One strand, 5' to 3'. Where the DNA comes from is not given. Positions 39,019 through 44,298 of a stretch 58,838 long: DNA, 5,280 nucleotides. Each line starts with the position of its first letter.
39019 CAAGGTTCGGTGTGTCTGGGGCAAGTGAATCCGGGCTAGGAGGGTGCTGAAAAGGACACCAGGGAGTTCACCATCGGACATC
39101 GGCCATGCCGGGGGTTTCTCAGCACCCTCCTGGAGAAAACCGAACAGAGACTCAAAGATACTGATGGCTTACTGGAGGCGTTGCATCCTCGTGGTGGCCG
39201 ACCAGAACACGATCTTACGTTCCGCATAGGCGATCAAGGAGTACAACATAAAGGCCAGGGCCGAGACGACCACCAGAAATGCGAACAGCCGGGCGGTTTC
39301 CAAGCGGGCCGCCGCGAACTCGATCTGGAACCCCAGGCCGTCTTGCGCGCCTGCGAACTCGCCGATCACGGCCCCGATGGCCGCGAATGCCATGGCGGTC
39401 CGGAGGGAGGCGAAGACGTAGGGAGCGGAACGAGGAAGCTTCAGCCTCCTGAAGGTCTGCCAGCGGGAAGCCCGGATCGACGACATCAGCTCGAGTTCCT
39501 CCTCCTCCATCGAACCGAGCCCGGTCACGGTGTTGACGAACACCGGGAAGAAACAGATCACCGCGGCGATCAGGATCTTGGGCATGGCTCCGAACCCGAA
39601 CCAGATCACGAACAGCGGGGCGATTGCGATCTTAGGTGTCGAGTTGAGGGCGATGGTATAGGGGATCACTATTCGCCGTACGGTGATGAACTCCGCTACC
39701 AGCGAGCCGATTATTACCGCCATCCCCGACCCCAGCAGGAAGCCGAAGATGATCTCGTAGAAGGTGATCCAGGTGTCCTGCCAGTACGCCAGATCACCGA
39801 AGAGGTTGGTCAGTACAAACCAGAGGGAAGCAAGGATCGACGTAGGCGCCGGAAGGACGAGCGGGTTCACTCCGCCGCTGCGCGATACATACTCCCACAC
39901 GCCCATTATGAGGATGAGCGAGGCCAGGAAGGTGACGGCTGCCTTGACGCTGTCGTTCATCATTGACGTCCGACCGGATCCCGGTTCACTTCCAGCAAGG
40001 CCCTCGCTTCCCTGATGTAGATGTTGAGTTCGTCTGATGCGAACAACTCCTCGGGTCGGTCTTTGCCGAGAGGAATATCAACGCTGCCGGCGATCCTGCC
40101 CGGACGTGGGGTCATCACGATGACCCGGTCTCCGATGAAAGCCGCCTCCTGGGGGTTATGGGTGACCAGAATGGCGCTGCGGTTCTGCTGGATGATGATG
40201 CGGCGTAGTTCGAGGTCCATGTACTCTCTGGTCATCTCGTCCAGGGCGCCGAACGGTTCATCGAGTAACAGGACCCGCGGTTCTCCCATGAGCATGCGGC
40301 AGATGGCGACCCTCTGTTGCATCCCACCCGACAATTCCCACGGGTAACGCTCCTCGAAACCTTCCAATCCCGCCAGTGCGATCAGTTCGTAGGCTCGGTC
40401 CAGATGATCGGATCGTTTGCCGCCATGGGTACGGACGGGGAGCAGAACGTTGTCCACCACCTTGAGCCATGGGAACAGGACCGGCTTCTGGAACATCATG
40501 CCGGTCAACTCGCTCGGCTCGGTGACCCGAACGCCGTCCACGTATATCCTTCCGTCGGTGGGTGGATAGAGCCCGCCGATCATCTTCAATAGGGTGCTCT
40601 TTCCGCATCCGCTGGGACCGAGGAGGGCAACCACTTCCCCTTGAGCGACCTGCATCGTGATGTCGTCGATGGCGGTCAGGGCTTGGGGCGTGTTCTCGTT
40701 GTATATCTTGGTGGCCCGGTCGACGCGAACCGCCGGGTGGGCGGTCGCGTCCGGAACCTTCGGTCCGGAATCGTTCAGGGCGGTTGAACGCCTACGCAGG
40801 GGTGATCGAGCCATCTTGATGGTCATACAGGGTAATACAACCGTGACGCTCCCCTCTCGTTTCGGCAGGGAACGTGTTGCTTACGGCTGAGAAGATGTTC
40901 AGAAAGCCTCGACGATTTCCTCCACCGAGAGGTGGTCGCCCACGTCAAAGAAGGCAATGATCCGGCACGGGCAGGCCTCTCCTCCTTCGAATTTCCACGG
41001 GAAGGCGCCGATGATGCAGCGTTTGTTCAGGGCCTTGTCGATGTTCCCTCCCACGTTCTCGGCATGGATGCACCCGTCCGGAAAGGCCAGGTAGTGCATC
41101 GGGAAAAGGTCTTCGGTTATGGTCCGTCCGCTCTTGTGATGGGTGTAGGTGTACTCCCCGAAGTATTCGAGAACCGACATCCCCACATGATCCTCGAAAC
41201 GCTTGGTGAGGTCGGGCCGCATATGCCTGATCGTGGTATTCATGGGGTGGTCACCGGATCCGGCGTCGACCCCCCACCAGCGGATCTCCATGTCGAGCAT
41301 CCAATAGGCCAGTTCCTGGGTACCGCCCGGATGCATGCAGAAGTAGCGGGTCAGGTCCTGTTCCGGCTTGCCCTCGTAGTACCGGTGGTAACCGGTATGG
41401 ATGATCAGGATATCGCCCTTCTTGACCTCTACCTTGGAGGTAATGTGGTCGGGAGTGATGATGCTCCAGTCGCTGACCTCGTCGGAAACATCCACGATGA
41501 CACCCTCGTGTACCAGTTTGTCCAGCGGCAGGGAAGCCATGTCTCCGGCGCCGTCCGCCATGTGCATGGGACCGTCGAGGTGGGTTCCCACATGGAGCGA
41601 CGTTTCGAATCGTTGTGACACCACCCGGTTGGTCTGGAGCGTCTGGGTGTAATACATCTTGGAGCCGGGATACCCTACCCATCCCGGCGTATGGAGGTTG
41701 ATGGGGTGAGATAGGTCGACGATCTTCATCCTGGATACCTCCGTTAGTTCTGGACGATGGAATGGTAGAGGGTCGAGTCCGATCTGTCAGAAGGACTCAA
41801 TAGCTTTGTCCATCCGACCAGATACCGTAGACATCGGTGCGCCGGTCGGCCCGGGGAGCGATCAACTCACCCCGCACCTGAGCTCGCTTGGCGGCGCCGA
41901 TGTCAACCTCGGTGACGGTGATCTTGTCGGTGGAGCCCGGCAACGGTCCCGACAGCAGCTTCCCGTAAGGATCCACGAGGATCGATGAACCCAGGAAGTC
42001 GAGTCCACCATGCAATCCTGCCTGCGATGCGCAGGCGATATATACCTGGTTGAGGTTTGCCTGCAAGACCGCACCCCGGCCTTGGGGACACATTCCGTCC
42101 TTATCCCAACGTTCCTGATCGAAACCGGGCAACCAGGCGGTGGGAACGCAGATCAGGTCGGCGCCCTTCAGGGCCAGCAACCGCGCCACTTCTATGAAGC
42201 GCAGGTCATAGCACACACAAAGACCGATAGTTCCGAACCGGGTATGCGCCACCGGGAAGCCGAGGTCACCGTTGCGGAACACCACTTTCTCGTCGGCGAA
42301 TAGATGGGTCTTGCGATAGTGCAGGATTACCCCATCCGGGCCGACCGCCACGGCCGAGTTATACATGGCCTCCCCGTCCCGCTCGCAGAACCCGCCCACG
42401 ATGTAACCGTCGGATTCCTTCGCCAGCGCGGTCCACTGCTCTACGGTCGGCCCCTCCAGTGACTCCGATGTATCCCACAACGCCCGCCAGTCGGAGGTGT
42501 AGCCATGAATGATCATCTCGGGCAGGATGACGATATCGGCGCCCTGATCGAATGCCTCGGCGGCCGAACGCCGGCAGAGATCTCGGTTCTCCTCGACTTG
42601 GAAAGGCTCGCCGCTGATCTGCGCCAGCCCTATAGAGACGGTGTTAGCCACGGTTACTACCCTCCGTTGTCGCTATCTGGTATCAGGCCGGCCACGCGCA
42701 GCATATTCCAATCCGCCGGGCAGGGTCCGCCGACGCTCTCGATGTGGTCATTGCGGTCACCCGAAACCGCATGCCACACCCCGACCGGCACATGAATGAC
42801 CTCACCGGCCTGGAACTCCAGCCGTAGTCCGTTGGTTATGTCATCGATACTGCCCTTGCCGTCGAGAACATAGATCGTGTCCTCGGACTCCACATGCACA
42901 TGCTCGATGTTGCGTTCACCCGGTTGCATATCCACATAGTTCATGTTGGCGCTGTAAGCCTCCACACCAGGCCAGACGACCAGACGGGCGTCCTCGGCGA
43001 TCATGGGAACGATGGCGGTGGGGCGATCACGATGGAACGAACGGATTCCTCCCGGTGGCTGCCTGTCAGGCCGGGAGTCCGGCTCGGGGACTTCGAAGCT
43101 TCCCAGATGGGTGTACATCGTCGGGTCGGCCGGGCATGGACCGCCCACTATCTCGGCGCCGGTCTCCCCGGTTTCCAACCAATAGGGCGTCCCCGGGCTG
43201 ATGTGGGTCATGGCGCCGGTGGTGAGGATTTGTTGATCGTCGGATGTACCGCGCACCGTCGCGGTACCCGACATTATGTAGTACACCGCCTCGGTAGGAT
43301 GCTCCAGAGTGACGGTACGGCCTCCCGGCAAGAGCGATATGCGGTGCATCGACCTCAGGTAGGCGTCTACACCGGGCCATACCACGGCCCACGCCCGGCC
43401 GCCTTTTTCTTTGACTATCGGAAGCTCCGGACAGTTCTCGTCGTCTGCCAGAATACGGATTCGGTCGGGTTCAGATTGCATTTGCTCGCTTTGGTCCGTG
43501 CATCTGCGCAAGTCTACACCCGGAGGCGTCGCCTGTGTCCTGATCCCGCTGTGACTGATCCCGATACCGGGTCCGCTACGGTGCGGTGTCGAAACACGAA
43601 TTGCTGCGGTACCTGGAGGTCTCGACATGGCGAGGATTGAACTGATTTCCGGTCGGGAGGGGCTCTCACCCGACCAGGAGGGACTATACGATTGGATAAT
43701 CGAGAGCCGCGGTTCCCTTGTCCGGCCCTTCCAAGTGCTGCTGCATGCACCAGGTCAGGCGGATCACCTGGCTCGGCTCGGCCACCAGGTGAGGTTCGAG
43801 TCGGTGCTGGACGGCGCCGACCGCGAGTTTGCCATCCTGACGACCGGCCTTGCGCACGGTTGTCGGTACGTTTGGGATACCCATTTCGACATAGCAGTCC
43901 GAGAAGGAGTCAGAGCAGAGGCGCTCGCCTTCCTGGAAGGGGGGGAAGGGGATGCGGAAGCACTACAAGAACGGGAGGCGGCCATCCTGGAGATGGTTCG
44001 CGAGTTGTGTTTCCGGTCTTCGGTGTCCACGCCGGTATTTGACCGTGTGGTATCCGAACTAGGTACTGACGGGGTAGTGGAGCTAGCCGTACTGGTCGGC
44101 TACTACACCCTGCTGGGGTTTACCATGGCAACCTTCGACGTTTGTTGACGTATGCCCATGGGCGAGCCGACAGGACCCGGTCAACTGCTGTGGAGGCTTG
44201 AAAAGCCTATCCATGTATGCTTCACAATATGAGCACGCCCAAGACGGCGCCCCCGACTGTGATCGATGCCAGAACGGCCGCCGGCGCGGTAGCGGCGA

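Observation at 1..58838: Dense family of ~200-bp TA-flanked inverted-repeat elements: nine copies in one window, no transposase present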

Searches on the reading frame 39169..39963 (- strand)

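Call 16: search_protein_families(library=pfam, proteins=[window:39169-39963:-], max_evalue=0.00001)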
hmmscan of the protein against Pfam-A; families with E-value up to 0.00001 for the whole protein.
window:39169-39963:- (264 aa): 1 family
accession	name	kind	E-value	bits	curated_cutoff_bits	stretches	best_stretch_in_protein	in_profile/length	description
PF00528.27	BPD_transp_1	-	8.7e-25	88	26.4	1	82-251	1-182/184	Binding-protein-dependent transport system inner membrane component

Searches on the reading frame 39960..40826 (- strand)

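Call 34: search_protein_families(library=pfam, proteins=[window:39960-40826:-], max_evalue=0.001)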
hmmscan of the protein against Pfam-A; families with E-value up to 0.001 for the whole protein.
window:39960-40826:- (288 aa): 3 families
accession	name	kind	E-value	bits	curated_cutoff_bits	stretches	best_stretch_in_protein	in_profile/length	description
PF00005.33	ABC_tran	-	1.3e-34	120.2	25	1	54-192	2-136/137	ABC transporter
PF13304.12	AAA_21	-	0.00021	21.9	27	0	66-109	2-62/304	AAA domain, putative AbiEii toxin, Type IV TA system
PF03193.22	RsgA_GTPase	-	0.00066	20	30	0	51-83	95-126/174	RsgA GTPase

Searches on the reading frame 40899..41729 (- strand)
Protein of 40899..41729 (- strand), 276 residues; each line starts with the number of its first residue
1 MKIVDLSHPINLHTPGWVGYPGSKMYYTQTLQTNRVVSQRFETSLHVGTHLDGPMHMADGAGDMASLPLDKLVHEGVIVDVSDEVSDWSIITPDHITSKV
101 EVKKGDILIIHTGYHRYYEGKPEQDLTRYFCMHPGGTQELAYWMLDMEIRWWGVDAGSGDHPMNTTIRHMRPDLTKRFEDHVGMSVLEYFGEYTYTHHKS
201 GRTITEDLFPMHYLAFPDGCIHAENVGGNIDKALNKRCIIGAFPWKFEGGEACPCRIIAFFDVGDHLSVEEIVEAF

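Call 34: search_protein_families(library=pfam, proteins=[window:40899-41729:-], max_evalue=0.001)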
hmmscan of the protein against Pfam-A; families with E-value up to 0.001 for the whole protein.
window:40899-41729:- (276 aa): 1 family
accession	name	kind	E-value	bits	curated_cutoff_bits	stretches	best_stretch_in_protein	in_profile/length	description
PF04199.19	Cyclase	-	5.1e-32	111.5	23.1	1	4-161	1-142/142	Putative cyclase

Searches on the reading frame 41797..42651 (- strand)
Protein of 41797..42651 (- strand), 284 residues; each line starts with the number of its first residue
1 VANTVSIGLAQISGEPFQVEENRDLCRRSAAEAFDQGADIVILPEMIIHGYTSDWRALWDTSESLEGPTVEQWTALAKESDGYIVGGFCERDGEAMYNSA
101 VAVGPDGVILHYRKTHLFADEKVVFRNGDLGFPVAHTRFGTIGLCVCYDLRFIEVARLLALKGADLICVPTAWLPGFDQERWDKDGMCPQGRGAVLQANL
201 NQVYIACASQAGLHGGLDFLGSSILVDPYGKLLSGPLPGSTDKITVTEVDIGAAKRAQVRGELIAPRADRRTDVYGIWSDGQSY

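Call 34: search_protein_families(library=pfam, proteins=[window:41797-42651:-], max_evalue=0.001)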
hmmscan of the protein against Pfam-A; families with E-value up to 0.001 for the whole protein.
window:41797-42651:- (284 aa): 1 family
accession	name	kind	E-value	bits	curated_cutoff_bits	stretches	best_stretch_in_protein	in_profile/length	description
PF00795.27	CN_hydrolase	-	4.6e-44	151.1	23.2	1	7-254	2-251/256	Carbon-nitrogen hydrolase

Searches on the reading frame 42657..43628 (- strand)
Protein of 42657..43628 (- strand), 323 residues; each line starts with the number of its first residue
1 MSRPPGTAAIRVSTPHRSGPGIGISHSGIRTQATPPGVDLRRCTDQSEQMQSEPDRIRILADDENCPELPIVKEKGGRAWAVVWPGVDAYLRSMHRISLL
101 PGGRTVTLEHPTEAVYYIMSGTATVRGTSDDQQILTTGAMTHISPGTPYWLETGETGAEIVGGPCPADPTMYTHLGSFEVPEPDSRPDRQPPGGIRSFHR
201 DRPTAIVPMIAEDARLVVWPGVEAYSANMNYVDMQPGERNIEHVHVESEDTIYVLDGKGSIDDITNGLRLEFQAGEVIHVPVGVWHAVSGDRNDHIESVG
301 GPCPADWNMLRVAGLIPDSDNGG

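Call 34: search_protein_families(library=pfam, proteins=[window:42657-43628:-], max_evalue=0.001)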
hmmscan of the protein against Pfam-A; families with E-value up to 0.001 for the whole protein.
window:42657-43628:- (323 aa): 2 families
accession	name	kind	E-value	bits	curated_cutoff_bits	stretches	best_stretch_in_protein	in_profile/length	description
PF07883.17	Cupin_2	-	1.4e-17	63.6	27.2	2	231-289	2-57/70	Cupin domain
PF00190.28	Cupin_1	-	4.9e-05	23.4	22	1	220-292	26-103/151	Cupin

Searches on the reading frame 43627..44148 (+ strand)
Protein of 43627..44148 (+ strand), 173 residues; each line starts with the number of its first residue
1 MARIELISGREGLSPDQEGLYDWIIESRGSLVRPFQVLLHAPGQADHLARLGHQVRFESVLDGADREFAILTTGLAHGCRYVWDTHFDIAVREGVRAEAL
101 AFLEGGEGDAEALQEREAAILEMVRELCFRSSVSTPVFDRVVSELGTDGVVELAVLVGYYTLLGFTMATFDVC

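Call 34: search_protein_families(library=pfam, proteins=[window:43627-44148:+], max_evalue=0.001)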
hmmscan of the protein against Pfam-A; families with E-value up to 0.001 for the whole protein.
window:43627-44148:+ (173 aa): 1 family
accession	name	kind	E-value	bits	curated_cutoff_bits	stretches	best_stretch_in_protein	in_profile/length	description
PF02627.25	CMD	-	2.8e-07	30.9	23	1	46-101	5-60/84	Carboxymuconolactone decarboxylase family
